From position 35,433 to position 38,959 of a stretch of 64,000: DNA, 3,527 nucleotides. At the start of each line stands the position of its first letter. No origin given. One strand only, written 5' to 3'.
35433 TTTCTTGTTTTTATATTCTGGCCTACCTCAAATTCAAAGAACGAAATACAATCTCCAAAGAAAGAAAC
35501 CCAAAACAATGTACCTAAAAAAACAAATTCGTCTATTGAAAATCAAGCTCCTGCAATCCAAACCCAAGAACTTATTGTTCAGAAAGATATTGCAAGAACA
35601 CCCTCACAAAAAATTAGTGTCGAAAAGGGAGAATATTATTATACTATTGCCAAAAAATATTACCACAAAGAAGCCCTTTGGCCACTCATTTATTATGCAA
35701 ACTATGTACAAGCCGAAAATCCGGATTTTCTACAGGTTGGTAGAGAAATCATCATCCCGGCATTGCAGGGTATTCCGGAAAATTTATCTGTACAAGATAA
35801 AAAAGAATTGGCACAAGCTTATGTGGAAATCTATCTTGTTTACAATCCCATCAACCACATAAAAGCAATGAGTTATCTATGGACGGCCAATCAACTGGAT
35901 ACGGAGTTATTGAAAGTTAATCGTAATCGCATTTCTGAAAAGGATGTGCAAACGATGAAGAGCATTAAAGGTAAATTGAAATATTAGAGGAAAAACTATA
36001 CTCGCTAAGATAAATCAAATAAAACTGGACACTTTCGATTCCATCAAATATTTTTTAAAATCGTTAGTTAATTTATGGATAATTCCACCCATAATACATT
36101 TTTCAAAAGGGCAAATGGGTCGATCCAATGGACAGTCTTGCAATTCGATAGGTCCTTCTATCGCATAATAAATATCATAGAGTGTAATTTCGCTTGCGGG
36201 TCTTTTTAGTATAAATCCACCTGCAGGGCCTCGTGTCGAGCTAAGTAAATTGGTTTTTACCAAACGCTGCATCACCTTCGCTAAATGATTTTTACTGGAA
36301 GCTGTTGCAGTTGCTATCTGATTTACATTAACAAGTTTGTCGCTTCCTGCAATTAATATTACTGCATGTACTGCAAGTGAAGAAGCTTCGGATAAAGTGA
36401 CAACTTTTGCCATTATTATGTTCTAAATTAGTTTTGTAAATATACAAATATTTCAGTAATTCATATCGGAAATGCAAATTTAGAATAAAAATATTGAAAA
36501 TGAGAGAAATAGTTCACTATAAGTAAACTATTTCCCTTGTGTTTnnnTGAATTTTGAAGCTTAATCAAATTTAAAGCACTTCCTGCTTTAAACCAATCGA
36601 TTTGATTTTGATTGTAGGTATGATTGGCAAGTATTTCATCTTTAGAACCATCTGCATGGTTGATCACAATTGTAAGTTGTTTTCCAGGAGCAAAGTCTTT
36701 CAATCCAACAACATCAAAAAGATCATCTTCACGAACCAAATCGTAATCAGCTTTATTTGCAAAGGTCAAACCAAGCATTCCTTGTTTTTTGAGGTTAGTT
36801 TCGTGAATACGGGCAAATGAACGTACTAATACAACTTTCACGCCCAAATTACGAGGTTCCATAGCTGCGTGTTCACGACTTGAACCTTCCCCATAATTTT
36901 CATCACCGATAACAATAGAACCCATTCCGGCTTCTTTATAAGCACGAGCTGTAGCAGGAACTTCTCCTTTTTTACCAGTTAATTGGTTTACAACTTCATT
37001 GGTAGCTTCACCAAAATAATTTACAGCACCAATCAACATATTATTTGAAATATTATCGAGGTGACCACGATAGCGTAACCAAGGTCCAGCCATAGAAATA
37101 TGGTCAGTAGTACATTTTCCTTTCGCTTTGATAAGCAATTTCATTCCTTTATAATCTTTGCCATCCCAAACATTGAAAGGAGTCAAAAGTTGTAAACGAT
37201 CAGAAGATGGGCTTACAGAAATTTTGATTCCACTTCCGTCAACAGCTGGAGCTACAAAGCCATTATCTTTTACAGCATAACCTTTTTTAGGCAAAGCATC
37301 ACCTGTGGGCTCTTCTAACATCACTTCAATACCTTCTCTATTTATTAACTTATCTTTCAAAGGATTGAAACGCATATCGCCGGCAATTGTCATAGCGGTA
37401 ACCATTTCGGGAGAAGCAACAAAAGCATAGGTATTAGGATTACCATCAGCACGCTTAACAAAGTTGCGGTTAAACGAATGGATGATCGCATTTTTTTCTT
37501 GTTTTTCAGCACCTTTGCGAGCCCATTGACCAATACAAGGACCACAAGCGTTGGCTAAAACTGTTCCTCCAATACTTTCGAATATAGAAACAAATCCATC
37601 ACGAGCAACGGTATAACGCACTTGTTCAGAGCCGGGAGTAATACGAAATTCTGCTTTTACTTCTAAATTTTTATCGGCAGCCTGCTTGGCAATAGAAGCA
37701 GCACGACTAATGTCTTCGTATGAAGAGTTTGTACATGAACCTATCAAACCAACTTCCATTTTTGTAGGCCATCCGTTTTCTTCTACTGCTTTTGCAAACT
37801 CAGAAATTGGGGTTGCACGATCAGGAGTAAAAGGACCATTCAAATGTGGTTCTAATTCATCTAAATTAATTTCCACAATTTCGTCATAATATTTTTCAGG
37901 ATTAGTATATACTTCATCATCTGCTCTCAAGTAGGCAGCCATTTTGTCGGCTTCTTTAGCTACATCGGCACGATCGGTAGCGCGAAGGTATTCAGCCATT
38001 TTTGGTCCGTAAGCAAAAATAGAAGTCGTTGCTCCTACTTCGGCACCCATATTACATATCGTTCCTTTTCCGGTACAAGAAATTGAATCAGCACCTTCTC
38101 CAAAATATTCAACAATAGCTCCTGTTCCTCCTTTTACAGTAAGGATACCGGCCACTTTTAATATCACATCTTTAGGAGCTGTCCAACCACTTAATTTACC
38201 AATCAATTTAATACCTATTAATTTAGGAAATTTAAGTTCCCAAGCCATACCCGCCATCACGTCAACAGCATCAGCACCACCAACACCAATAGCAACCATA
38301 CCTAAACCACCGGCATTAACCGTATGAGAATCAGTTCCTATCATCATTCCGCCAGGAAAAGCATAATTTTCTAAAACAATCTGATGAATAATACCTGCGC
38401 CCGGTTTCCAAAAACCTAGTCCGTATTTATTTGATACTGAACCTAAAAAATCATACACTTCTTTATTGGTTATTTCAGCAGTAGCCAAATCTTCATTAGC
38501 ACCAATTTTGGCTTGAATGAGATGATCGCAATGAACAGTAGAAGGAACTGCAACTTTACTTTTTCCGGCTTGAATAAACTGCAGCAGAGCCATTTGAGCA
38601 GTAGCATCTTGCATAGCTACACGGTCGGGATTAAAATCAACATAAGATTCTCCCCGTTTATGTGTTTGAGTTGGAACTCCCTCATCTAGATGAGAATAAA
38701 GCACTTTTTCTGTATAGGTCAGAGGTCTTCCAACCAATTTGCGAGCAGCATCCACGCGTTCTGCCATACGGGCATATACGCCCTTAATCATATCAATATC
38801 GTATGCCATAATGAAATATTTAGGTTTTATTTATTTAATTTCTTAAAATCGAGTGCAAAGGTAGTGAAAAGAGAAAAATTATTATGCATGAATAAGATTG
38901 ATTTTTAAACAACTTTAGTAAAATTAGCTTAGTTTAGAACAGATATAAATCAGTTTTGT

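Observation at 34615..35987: Coupled HU + HU-TM-LysM genes: candidate nucleoid-to-peptidoglycan tether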

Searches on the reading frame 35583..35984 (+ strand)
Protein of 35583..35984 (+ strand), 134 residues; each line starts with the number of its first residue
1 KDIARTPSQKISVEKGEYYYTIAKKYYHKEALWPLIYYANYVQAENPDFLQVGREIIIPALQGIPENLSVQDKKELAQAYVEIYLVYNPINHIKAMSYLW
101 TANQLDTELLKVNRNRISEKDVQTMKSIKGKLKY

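Call 56: search_solved_structures(query=A5, max_evalue=1, show_alignments=2)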
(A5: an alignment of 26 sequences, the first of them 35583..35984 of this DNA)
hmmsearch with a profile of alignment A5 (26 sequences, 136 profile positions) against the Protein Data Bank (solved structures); distinct sequences matched with E-value up to 1: 19.
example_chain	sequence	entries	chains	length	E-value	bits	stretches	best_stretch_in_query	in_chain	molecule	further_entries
7pvc_A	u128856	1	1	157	2.4e-09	40.4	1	4-63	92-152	Potassium binding protein Kbp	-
4b8v_A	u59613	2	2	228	6.2e-09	39.1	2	6-69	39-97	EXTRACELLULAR PROTEIN 6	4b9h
7vcm_A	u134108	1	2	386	8.9e-09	38.6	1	4-64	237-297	Green fluorescent protein,Potassium binding protein Kbp,Green fluorescent protein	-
8zex_A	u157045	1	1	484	4.7e-08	36.2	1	4-60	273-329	HaloKbp1a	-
9g8s_T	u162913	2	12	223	8.4e-08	35.4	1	4-60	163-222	Peptidoglycan-binding LysM protein | gp61 - Tail tube initiator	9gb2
3jc8_Ta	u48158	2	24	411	2.4e-07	33.9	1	5-57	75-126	LysM domain protein | TsaP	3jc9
6ve2_O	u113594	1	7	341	3e-06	30.4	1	9-64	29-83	LysM domain-containing protein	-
8i2e_B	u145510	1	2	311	1.3e-05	28.3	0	4-26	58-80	Probable peptidoglycan endopeptidase LytE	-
9gtp_P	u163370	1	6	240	0.00062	22.9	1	6-63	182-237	LysM domain-containing protein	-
7r1l_A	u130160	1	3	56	0.00076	22.6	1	11-63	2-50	Spore coat assembly protein SafA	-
7bax_A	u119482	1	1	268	0.0042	20.2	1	6-67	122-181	LysM type receptor kinase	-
11ci_A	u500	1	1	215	0.0084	19.2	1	8-73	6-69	Probable cell wall hydrolase LytN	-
4s3k_A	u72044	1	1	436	0.013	18.6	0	9-59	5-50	Spore germination protein YaaH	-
9euf_L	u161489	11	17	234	0.017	18.2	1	9-73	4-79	Baseplate wedge subunit | ORF61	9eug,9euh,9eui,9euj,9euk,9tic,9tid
6q40_A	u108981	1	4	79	0.029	17.5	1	6-60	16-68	LysM domain-containing protein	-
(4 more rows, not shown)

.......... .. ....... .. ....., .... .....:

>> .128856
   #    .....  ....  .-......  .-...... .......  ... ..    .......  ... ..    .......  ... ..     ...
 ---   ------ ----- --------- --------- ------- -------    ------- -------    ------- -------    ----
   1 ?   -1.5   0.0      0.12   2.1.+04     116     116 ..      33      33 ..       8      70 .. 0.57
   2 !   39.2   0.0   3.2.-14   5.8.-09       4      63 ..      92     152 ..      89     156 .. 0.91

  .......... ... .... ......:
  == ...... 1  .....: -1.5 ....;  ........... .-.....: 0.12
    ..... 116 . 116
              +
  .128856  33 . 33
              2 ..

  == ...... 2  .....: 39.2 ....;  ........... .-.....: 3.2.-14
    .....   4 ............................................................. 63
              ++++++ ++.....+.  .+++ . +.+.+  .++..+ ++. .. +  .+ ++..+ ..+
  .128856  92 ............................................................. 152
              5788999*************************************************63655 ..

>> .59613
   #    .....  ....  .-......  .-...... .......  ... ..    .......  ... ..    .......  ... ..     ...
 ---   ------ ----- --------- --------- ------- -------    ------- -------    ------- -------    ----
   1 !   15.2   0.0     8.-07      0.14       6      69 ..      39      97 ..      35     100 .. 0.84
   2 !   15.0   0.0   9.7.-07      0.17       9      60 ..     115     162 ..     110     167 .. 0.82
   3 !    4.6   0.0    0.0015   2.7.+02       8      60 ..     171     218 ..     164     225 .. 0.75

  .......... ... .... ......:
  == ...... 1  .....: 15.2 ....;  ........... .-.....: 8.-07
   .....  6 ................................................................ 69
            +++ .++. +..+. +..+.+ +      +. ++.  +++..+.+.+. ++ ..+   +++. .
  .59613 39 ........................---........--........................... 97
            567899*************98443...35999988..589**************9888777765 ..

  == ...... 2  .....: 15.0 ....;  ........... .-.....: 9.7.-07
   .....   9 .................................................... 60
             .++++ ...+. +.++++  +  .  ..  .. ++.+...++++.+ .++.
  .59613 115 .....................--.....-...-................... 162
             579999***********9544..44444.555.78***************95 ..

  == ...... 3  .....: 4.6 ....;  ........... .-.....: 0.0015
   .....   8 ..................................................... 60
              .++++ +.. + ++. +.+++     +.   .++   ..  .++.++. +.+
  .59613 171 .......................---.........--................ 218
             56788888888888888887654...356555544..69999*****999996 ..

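Call 61: predict_structure(alignment_id=A5)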
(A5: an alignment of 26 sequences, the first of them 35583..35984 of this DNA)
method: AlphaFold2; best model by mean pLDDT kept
length: 134 residues; sequences in the alignment: 26
mean_pLDDT: 93.6   pTM: 0.87
mean pLDDT of the five models: 93.6, 93.5, 92.9, 92.6, 92.4
residues with pLDDT >= 90: 120; 70-90: 10; 50-70: 4; < 50: 0
segments of 3 or more residues with pLDDT < 50: none
pLDDT, mean of each block of 10 residues (from residue 1): 80 96 96 97 88 96 94 97 96 96 95 95 95 81
secondary structure, 60 per line:
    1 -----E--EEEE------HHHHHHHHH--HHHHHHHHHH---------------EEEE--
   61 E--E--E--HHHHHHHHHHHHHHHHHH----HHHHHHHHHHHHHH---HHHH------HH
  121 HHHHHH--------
elements in order: E9-12 H19-27 H30-39 E55-58 H70-87 H92-105 H109-112 H119-126

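Call 64: fold_search(model_id=the predicted structure, library=pdb)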
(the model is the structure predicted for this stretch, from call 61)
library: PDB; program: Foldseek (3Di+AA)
matches with E <= 10: 104; with E <= 0.001: 0
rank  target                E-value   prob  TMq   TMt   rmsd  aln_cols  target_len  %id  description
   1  8zex                  1.2e-02  1.00  0.39  0.14  10.7       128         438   16  Biosensor HaloKbp1a (released 2024-12-18)
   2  7b5h_AK               3.9e-02  1.00  0.36  0.21   1.7        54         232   17  Cryo-EM structure of the contractile injection system base plate from Anabaena PCC7120 (released 2022-02-23)
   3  9gb2_S                1.1e-01  1.00  0.34  0.23   1.6        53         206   30  Extended phiCD508 baseplate (released 2025-03-26)
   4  7pvc_MODEL_1_A        1.2e-01  1.00  0.37  0.32   1.9        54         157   31  The structure of Kbp.K from E. coli with potassium bound. (released 2021-10-13)
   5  9g8s_S                1.3e-01  1.00  0.34  0.23   1.6        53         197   30  C3 reconstruction of extended phiCD508 needle (released 2025-04-09)
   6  7aeb_M                1.5e-01  1.00  0.36  0.22   1.6        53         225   23  Cryo-EM structure of an extracellular contractile injection system in marine bacterium Algoriphagus machipongonensis,  (released 2022-02-16)
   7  8kea_K                1.9e-01  0.99  0.36  0.31   5.3        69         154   20  Cyanophage A-1(L) baseplate-initiators (released 2024-04-10)
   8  9eui_A                2.0e-01  0.77  0.30  0.17  13.2        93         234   20  Cryo-EM structure of Staphylococcus aureus bacteriophage phi812 baseplate in the post-contraction state - complete (released 2025-04-09)
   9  9gtp_M                2.6e-01  1.00  0.35  0.21   1.6        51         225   27  Cryo-EM structure of a contractile injection system in Streptomyces coelicolor, the baseplate complex in extended stat (released 2025-06-18)
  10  8kea_M                2.6e-01  0.99  0.36  0.32   3.1        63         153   19  Cyanophage A-1(L) baseplate-initiators (released 2024-04-10)
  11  6q40_D                3.0e-01  0.99  0.33  0.55   4.5        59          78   27  A secreted LysM effector of the wheat pathogen Zymoseptoria tritici protects the fungal hyphae against chitinase hydro (released 2019-10-16)
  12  7r1l_A                3.4e-01  0.99  0.30  0.79   2.2        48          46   33  Clostridium thermocellum CtCBM50 structure in complex with beta-1,4-GlcNAc trisaccharide (released 2023-02-15)
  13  8kea_J                3.8e-01  0.99  0.34  0.31   3.9        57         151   23  Cyanophage A-1(L) baseplate-initiators (released 2024-04-10)
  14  4b8v_A                4.5e-01  0.98  0.31  0.22   2.7        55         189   31  Cladosporium fulvum LysM effector Ecp6 in complex with a beta-1,4- linked N-acetyl-D-glucosamine tetramer (released 2013-07-17)
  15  9euf_L                5.0e-01  0.96  0.31  0.20   4.8        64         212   22  Cryo-EM structure of Staphylococcus aureus bacteriophage phi812 baseplate in the pre-contraction state - complete (released 2025-04-09)
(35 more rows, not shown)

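Call 67: find_homologous_proteins(query=A5, max_evalue=0.00001)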
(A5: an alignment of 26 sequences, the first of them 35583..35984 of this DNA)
Query A5 (26 sequences) (134 aa, profile of the alignment): 26 proteins with E <= 0.00001 among 461 candidates.
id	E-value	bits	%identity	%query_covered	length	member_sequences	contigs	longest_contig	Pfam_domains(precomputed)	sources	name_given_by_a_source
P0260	1.3e-18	85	31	35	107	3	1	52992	PF01476.27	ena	-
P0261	9.3e-16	76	32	28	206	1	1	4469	PF23457.2,PF01476.27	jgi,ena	-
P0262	1.7e-15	75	-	-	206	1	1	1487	PF23457.2,PF01476.27,PF23473.2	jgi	-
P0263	2.4e-15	75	31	38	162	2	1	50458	PF23457.2,PF01476.27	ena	-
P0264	3.6e-15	74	23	65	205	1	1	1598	PF23457.2,PF01476.27,PF23473.2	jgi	-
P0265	8.8e-15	73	-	-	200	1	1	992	PF23457.2,PF01476.27,PF23473.2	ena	-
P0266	1.3e-14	72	40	35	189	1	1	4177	PF23457.2,PF01476.27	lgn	-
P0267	1.9e-14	72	31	46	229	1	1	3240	PF23457.2,PF01476.27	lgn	-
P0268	2.5e-14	71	-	-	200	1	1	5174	PF23457.2,PF01476.27,PF23473.2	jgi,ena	-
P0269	4.1e-14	71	23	65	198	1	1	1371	PF23457.2,PF01476.27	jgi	-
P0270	4.9e-14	70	34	45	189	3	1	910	PF23457.2,PF01476.27,PF23472.2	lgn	-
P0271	6.1e-14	70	35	45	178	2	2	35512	PF23457.2,PF01476.27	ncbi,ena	-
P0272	1.0e-13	69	36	40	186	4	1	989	PF23457.2,PF01476.27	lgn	-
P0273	1.7e-13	68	42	37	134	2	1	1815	PF01476.27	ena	-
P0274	2.0e-13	68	42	37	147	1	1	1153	PF01476.27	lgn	-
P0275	2.3e-13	68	36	35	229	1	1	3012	PF23457.2,PF01476.27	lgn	-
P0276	3.3e-13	68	36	35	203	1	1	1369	PF23457.2,PF01476.27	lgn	-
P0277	7.1e-13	66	32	35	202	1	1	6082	PF23457.2,PF01476.27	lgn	-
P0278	1.3e-12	66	30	37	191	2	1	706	PF23457.2,PF01476.27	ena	-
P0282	7.9e-9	53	31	39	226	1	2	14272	PF01476.27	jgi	jgi:nucleoid-associated protein YgaU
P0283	1.3e-8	53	33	37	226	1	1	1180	PF01476.27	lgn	-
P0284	4.4e-6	44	27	38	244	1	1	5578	PF01476.27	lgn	-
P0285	9.5e-6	43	34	42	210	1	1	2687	PF01476.27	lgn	-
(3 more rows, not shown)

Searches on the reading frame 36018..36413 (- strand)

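Call 78: search_protein_families(library=pfam, proteins=[window:36018-36413:-], max_evalue=0.0001)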
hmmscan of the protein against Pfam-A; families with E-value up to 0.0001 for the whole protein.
window:36018-36413:- (132 aa): 1 family
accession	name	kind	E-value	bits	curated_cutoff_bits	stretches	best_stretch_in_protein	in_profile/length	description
PF02082.26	Rrf2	-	1.8e-26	93.3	30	1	7-129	1-127/132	Iron-dependent Transcriptional regulator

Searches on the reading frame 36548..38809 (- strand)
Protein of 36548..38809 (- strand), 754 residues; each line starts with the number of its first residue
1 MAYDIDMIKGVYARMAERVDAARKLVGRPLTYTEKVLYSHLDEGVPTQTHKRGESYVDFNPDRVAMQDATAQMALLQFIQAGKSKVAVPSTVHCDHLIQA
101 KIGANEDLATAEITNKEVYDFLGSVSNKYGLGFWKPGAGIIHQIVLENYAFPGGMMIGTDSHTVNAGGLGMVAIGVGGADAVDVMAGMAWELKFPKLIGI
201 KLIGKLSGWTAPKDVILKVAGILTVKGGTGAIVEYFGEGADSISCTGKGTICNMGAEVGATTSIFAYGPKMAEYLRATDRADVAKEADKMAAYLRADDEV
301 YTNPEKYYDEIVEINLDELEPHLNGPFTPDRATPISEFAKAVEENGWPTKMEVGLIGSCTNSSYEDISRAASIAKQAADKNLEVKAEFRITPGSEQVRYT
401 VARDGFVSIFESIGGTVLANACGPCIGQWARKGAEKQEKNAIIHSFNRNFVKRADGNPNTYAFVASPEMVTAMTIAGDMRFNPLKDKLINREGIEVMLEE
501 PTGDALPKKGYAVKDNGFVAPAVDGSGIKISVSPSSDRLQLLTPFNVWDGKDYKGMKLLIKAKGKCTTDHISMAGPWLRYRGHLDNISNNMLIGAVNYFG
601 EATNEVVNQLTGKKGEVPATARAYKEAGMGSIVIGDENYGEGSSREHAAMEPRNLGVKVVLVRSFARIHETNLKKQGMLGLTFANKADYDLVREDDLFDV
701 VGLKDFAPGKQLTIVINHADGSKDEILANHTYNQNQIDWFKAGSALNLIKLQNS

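Call 65: find_related_loci(query=window:36548-38809:-, collection=genome_contigs, flank=4000)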
Query window:36548-38809:- (754 aa) in genome_contigs; peptide patterns used: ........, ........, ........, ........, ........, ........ (x = any residue, [..] = any of these).
600 stretches matched a pattern (row limit reached: there are more); 594 encode a relative of the query (tblastn E <= 1e-3); the best 80 are kept; 80 distinct loci.
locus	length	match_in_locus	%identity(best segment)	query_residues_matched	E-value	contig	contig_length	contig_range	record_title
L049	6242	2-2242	77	8-754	0e+0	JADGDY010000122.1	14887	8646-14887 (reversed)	MAG: Bacteroidales bacterium isolate BB22 NODE_3776_length_14887_cov_4.012375, whole genome shotgun sequence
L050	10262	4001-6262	74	1-754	0e+0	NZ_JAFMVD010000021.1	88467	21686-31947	Carboxylicivirga fragile strain N1Y90 scaffold_21_length=88468, whole genome shotgun sequence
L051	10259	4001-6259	74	1-754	0e+0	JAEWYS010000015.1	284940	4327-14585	MAG: Bacteroidetes bacterium isolate OH_SFB_18 k127_695480, whole genome shotgun sequence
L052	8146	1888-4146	75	1-753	0e+0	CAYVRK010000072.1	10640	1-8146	MAG TPA_asm: uncultured Bacteroides sp. isolate binchicken_co151_283 genome assembly, contig: NODE_9565_length_10640_cov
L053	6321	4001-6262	74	1-754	0e+0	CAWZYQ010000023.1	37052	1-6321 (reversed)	MAG TPA_asm: uncultured Cytophagales bacterium isolate SRR948829_concoct_67 genome assembly, contig: ERZ2484278.126, who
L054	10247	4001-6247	74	1-749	0e+0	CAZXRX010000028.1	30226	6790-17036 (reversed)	MAG TPA_asm: uncultured Flavobacterium sp. isolate binchicken_co328_34 genome assembly, contig: NODE_849_length_30226_co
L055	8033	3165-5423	74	1-753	0e+0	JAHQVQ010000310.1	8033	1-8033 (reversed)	MAG: Flammeovirgaceae bacterium isolate MAG.050 Bin050-P54468, whole genome shotgun sequence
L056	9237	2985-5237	74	3-753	0e+0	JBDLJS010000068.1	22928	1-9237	MAG: Bacteroidota bacterium isolate MAG106 MAG106_68, whole genome shotgun sequence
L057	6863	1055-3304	73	3-752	0e+0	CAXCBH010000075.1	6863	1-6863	MAG TPA_asm: uncultured bacterium isolate SRR3724388_binner13_Refined_21 genome assembly, contig: ERZ4200962.3953, whole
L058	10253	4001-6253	73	3-753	0e+0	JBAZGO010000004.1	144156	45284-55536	MAG: Prolixibacteraceae bacterium isolate SO_2017_LW3_48 NODE_169_length_144156_cov_1.401551_LW162_2017, whole genome sh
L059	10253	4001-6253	74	3-753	0e+0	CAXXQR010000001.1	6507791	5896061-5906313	MAG: Prolixibacteraceae bacterium isolate 3ed26609-c477-498b-bae5-58c626e8666b genome assembly, contig: contig_1, whole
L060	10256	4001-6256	73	1-752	0e+0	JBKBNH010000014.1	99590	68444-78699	MAG: Flavobacteriales bacterium isolate 21H_023.bin.38 NODE_14_length_99590_cov_11.735803, whole genome shotgun sequence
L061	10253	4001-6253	73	3-753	0e+0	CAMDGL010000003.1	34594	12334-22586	MAG: Chitinophaga pinensis isolate MiH-14oct19-172 genome assembly, contig: MiH-14oct19-C2190, whole genome shotgun sequ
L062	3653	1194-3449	73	1-752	0e+0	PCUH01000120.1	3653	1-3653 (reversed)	MAG: Flavobacteriales bacterium CG18_big_fil_WC_8_21_14_2_50_32_9 CG18_scaffold_9465_c, whole genome shotgun sequence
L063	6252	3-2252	73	5-754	0e+0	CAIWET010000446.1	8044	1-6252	MAG: uncultured Ignavibacteria bacterium isolate Loclat_bin-16206 genome assembly, contig: bin-16206:446/654, whole geno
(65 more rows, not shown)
